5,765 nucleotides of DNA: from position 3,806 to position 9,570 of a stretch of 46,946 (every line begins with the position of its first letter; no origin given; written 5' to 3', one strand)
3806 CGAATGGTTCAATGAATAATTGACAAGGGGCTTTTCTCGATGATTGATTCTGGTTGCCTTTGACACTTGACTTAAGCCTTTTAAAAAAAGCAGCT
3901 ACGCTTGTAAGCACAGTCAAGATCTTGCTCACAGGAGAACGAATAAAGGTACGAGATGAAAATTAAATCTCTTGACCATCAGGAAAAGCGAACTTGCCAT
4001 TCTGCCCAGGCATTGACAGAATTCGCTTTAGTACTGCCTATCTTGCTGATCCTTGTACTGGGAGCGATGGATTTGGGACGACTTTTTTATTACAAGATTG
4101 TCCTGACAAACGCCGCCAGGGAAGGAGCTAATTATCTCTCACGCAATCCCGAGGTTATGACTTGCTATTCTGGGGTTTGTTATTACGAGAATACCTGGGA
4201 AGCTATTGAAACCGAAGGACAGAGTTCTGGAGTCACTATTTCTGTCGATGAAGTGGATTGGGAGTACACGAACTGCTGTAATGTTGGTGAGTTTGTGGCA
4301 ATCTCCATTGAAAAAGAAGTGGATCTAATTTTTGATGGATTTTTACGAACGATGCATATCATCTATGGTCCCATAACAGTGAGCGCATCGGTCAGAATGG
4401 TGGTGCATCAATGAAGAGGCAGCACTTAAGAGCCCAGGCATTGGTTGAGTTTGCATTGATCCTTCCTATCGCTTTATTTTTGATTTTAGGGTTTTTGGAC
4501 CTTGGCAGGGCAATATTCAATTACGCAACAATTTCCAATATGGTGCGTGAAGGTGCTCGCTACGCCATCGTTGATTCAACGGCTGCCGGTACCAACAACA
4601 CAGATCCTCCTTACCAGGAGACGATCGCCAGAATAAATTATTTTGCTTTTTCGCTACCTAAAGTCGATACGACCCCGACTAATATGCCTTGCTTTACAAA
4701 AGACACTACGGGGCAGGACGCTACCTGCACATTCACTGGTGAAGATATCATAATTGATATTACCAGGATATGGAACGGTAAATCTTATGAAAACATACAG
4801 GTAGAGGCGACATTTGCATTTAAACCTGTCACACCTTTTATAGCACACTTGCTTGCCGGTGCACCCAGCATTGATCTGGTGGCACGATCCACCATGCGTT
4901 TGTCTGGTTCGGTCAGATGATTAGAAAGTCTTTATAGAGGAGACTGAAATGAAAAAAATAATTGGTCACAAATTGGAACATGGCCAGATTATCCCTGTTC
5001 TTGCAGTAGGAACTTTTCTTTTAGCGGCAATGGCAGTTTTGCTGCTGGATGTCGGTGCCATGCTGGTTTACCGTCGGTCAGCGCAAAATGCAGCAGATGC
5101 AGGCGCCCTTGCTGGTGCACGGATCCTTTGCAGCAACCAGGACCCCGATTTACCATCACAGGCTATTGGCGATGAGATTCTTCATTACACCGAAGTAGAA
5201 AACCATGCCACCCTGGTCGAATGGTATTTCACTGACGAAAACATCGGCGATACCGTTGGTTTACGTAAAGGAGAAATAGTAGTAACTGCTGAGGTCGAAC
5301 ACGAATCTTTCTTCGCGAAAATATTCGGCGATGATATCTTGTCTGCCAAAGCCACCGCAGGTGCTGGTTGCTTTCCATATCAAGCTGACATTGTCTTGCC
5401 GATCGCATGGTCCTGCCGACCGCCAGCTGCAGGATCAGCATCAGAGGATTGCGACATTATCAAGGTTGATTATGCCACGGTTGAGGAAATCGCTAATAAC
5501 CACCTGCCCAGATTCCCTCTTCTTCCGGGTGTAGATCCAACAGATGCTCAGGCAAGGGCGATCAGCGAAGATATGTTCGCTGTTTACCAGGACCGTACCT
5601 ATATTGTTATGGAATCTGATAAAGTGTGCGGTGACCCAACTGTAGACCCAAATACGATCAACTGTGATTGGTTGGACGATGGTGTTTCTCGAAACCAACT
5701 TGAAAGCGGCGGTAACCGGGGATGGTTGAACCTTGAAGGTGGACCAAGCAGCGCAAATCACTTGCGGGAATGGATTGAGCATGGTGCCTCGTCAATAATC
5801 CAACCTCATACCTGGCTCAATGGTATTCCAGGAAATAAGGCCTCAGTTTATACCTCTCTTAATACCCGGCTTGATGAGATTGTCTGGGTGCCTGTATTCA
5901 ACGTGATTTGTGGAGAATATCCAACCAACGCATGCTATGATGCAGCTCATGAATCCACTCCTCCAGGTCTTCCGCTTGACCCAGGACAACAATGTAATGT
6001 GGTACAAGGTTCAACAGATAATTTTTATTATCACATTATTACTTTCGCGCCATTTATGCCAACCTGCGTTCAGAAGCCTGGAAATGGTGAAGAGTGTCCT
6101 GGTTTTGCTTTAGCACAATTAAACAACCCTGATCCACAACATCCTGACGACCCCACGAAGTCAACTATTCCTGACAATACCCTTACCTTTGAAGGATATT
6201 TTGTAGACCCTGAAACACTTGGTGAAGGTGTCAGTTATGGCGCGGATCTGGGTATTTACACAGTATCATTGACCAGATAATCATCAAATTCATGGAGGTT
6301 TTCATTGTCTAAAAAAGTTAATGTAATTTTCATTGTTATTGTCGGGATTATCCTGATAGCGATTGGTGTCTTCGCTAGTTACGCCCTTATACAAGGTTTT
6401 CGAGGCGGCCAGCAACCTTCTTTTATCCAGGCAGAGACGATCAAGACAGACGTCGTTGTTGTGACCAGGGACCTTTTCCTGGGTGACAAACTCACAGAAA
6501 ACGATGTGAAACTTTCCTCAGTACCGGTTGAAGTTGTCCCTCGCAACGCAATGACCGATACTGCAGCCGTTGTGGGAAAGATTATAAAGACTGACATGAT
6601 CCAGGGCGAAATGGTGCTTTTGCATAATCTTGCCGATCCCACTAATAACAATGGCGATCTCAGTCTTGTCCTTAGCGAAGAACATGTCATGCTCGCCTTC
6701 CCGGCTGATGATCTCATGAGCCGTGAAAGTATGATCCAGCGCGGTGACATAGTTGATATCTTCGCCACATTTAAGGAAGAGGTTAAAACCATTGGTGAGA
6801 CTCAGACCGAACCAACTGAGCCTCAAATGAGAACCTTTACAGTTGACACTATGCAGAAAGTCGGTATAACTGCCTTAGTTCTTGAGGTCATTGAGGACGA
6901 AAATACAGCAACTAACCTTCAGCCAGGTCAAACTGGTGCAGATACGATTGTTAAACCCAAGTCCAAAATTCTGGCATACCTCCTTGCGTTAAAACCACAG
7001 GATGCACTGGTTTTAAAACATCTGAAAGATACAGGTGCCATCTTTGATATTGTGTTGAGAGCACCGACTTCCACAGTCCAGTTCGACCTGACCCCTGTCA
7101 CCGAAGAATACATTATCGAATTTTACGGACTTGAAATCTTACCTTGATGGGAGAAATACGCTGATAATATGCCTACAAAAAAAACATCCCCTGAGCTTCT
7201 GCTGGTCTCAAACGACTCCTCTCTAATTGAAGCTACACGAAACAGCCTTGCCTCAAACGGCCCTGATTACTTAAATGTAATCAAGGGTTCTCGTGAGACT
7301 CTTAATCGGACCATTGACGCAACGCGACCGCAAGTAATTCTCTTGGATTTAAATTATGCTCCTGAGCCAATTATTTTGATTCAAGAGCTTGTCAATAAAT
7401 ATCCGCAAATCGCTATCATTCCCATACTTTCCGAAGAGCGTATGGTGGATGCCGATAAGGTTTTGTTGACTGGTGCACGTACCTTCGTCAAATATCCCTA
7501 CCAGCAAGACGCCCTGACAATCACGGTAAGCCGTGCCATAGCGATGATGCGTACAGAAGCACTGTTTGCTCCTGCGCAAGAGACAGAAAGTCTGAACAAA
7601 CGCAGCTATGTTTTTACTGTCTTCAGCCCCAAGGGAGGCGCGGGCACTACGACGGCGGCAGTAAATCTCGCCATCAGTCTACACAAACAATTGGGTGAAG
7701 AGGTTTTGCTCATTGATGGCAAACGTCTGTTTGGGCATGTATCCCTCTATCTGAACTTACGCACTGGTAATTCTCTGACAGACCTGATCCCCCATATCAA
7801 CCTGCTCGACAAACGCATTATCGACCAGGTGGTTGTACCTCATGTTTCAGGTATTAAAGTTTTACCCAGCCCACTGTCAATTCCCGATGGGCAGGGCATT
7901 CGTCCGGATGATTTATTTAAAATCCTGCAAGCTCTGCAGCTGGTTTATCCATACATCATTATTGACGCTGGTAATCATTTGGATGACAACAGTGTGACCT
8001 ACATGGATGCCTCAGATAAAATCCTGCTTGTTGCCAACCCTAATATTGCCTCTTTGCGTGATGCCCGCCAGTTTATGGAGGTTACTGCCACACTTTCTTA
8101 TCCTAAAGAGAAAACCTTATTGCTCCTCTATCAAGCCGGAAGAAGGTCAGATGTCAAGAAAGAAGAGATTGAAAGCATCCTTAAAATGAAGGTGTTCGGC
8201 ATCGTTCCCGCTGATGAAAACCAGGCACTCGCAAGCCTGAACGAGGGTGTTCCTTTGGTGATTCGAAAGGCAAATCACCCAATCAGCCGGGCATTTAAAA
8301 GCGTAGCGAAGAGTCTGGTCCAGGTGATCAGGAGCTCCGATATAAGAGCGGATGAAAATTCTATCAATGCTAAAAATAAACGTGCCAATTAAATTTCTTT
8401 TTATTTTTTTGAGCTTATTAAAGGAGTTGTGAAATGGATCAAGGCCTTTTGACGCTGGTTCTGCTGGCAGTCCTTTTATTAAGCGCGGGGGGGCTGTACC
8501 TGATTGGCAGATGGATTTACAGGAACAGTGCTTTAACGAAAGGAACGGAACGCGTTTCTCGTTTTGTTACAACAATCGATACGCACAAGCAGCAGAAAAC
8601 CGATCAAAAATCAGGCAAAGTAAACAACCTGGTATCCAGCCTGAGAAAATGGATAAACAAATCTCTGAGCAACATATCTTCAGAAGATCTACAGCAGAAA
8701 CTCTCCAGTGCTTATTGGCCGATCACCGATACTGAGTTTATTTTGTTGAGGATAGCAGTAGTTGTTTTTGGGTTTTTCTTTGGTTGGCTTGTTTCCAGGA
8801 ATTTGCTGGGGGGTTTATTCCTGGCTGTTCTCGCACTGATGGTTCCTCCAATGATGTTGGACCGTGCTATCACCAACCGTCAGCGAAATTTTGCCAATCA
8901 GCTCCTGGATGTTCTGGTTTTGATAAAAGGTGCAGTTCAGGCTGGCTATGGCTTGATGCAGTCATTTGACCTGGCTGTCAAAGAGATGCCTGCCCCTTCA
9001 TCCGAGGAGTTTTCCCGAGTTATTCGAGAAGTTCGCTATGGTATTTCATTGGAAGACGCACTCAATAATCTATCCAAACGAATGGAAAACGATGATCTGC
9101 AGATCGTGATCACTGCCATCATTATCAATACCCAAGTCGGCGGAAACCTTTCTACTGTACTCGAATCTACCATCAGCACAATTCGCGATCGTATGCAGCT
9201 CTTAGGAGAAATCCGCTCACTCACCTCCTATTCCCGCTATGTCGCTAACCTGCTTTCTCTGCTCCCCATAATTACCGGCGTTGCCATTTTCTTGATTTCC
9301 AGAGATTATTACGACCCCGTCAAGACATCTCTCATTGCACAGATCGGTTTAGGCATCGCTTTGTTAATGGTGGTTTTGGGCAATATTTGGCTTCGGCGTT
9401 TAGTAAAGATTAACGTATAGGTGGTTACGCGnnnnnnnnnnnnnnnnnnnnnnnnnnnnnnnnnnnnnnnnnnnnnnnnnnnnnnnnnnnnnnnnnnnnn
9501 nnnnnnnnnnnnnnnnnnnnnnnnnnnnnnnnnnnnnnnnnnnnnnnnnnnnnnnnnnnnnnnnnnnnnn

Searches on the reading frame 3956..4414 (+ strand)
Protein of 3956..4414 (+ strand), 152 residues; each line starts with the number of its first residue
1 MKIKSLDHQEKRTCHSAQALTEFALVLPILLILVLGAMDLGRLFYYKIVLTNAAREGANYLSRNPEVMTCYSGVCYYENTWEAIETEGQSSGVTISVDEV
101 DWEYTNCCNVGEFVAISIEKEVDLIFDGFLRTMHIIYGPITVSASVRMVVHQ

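Call 41: search_protein_families(library=pfam, proteins=[window:3956-4414:+], max_evalue=0.00001)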
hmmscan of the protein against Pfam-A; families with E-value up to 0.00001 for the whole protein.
window:3956-4414:+ (152 aa): 1 family
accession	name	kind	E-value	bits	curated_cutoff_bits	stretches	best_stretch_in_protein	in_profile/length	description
PF07811.17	TadE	-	9.7e-16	58.1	22.9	1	18-58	2-42/43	TadE-like protein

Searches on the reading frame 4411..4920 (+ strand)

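Call 41: search_protein_families(library=pfam, proteins=[window:4411-4920:+], max_evalue=0.00001)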
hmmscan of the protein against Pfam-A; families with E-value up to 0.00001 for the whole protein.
window:4411-4920:+ (169 aa): 1 family
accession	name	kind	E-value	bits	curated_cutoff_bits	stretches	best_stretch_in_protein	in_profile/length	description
PF07811.17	TadE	-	2.3e-13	50.5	22.9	1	9-50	2-43/43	TadE-like protein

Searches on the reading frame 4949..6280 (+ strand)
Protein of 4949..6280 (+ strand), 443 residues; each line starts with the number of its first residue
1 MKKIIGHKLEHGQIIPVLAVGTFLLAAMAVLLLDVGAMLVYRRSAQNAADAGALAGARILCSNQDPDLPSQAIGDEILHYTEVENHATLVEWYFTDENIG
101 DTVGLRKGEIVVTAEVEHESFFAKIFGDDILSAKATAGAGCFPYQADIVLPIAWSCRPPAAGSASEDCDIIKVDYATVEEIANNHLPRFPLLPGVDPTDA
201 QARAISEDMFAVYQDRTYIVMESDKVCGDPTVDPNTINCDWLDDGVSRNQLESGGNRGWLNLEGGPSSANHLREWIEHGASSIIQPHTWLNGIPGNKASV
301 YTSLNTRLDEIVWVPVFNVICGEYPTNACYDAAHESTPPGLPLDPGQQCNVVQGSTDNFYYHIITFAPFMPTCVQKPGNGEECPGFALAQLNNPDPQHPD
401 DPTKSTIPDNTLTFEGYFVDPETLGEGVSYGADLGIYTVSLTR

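Call 41: search_protein_families(library=pfam, proteins=[window:4949-6280:+], max_evalue=0.00001)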
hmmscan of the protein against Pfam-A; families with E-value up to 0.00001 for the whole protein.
window:4949-6280:+ (443 aa): 1 family
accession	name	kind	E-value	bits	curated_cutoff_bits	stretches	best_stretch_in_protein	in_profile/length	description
PF13400.11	Tad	-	5.1e-08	33.5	22.3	1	12-58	1-46/47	Putative Flp pilus-assembly TadE/G-like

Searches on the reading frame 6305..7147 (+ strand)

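Call 41: search_protein_families(library=pfam, proteins=[window:6305-7147:+], max_evalue=0.00001)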
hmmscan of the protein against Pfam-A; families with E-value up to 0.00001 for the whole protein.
window:6305-7147:+ (280 aa): 3 families
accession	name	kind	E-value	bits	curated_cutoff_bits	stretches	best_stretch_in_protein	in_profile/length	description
PF08666.17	SAF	-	2.5e-10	41.2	21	1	49-109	2-62/63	SAF domain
PF13144.11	ChapFlgA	-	1.7e-06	28.5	23.8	0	49-112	2-63/122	Chaperone for flagella basal body P-ring formation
PF16976.10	RcpC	-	8.8e-06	26.1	28.8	0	118-246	2-109/114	Flp pilus assembly protein RcpC/CpaB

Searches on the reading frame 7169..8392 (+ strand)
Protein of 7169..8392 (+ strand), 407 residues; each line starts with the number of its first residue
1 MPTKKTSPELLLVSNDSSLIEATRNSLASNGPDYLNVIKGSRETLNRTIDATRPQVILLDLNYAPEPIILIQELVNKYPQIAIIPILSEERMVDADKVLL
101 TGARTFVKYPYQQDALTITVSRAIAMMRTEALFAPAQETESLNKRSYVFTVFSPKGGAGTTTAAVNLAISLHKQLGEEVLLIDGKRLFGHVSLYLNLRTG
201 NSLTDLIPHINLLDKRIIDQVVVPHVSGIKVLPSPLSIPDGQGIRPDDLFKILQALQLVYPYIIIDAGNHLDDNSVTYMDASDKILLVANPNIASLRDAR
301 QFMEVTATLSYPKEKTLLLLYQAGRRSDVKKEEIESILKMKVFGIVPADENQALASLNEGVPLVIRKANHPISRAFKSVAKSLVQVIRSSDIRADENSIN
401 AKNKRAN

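Call 41: search_protein_families(library=pfam, proteins=[window:7169-8392:+], max_evalue=0.00001)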
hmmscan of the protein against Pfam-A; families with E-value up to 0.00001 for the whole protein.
window:7169-8392:+ (407 aa): 3 families
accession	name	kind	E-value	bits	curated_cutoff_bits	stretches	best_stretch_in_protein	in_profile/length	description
PF13614.12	AAA_31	-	9e-12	45.7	27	1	149-309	4-167/177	AAA domain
PF01656.29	CbiA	-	2.2e-07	31.3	25.4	1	150-356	2-119/125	CobQ/CobB/MinD/ParA nucleotide binding domain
PF10609.15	ParA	-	6.6e-07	29.4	27.1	0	147-183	4-39/246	NUBPL iron-transfer P-loop NTPase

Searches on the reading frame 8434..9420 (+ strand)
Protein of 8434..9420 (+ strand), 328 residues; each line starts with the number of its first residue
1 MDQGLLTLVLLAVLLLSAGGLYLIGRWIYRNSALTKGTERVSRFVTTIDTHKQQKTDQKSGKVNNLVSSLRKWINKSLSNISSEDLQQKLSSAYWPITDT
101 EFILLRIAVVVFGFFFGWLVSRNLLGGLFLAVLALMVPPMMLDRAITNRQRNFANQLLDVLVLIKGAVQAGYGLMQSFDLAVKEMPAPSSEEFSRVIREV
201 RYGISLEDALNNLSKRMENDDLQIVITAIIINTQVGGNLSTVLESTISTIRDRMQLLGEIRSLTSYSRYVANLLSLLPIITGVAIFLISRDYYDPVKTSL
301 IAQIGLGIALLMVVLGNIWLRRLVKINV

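Call 41: search_protein_families(library=pfam, proteins=[window:8434-9420:+], max_evalue=0.00001)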
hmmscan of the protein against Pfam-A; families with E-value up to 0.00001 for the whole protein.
window:8434-9420:+ (328 aa): 1 family
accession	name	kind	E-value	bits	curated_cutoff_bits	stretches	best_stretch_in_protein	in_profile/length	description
PF00482.28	T2SSF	-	1.3e-14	54.7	25.2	1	167-284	8-122/125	Type II secretion system (T2SS), protein F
